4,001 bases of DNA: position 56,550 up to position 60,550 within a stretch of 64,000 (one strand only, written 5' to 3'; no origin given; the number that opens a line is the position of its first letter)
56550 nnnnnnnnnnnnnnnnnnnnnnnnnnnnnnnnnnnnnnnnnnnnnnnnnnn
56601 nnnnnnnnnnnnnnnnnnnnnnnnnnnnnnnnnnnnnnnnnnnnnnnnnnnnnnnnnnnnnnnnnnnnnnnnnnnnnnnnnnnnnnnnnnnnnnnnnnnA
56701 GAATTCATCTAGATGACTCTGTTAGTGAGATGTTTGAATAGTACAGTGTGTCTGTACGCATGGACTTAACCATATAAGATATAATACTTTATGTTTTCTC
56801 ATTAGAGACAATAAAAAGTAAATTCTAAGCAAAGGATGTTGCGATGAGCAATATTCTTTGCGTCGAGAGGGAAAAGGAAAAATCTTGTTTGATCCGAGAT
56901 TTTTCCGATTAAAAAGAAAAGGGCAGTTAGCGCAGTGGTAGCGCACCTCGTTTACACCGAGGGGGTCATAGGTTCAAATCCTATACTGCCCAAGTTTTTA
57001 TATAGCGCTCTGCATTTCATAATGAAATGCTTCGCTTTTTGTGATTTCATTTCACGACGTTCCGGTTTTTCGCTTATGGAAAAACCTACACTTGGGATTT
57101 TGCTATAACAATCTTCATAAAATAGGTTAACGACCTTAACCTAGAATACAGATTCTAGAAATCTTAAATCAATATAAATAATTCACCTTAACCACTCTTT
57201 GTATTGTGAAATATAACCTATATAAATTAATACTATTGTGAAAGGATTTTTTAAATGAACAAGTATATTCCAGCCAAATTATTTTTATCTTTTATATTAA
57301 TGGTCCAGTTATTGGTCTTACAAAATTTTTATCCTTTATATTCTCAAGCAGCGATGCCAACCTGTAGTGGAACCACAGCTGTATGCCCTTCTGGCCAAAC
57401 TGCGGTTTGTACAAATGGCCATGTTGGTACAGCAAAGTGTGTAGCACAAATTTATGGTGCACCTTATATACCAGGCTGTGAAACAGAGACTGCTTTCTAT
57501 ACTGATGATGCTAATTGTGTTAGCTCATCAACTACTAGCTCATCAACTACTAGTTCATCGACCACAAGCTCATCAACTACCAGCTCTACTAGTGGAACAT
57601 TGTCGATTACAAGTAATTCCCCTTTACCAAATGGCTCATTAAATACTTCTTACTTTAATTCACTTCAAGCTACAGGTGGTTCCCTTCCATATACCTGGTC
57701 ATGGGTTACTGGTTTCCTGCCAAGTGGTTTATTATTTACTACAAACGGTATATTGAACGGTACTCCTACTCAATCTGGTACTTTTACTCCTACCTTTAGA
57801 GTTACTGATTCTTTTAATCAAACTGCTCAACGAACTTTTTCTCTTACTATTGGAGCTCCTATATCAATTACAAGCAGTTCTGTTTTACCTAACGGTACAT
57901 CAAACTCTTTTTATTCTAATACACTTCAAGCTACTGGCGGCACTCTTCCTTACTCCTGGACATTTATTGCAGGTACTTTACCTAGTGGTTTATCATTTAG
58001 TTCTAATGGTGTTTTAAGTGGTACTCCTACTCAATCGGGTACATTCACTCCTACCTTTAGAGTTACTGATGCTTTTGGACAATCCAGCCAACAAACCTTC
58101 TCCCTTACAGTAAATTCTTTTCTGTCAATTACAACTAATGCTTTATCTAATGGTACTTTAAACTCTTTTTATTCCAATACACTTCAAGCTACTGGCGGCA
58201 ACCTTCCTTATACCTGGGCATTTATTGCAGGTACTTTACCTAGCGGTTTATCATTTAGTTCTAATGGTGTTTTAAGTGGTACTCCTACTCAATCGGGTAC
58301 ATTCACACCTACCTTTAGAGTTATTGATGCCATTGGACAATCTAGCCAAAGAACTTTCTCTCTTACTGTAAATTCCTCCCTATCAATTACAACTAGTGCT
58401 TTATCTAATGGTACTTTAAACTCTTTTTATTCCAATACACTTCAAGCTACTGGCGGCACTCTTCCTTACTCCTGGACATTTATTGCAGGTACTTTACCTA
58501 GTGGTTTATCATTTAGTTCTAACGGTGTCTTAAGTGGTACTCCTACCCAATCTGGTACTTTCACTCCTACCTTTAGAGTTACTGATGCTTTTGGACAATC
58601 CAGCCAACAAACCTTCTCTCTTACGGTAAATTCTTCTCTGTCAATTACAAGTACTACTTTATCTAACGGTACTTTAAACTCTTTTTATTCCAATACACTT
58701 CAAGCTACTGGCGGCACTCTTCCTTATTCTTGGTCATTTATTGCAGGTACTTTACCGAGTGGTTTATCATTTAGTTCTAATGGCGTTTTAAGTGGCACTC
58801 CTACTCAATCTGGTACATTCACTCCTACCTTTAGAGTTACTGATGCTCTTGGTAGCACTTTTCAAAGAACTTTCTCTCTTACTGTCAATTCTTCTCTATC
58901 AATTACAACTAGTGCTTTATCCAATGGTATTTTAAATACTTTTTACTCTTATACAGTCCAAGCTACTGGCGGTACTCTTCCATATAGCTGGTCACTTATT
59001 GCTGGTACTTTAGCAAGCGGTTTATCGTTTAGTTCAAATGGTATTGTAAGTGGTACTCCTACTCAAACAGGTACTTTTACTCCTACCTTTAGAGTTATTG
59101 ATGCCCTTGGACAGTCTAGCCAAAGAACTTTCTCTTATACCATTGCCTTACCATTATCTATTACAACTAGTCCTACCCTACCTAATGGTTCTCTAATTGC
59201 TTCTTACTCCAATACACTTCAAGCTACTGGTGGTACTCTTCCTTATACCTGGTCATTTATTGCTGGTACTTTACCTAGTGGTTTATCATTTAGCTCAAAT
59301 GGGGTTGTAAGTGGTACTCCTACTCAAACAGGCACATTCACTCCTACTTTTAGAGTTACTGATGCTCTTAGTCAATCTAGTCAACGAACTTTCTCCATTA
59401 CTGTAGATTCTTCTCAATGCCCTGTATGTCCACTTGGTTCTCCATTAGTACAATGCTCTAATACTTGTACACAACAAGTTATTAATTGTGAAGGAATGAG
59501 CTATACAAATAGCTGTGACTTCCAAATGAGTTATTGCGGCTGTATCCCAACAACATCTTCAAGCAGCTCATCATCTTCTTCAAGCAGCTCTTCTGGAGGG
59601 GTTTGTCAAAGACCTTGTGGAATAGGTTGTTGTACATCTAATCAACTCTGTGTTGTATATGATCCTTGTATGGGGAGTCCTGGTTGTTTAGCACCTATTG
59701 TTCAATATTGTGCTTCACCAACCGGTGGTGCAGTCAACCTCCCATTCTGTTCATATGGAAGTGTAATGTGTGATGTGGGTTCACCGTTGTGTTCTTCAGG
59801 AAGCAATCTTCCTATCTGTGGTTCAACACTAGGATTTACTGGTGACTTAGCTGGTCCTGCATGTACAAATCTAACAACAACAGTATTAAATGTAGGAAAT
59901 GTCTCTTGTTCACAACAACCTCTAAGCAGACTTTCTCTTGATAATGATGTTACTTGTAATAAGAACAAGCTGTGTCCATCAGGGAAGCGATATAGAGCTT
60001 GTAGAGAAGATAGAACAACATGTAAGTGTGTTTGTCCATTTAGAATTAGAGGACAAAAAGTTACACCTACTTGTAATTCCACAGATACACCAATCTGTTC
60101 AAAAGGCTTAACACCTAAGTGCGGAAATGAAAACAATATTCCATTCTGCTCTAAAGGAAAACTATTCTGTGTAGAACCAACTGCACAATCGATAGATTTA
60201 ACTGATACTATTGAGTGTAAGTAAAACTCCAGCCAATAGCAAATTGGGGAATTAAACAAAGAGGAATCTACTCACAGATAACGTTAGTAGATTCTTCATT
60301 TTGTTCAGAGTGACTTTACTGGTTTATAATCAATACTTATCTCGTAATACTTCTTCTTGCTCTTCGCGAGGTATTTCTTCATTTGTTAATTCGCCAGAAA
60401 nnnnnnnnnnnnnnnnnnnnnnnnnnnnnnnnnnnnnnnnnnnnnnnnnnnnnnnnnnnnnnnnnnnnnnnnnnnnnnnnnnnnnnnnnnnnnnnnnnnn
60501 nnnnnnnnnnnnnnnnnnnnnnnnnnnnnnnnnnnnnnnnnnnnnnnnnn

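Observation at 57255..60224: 989-aa surface protein with near-identical tandem Ig-like repeats, Ser/Thr and poly-Ser tracts and a Cys-rich C-terminal domain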

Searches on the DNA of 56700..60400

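Call 76: search_rna_families(source=window, start=56700, end=60400, threshold=evalue, max_evalue=0.1)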
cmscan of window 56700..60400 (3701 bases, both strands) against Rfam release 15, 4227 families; matches with E-value up to 0.1: 1.
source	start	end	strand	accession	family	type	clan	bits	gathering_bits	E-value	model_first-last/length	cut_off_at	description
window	56921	56992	+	RF00005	tRNA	Gene; tRNA;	CL00001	74.3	29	1.2e-15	1-71/71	no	tRNA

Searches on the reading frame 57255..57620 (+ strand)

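Call 12: search_protein_families(library=pfam, proteins=[window:57255-57620:+], max_evalue=1)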
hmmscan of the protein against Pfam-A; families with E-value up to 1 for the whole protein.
window:57255-57620:+ (122 aa): 1 family
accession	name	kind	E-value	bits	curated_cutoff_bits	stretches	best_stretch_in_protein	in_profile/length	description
PF15424.11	ODAM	-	0.032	14.3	27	1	25-111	161-247/264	Odontogenic ameloblast-associated family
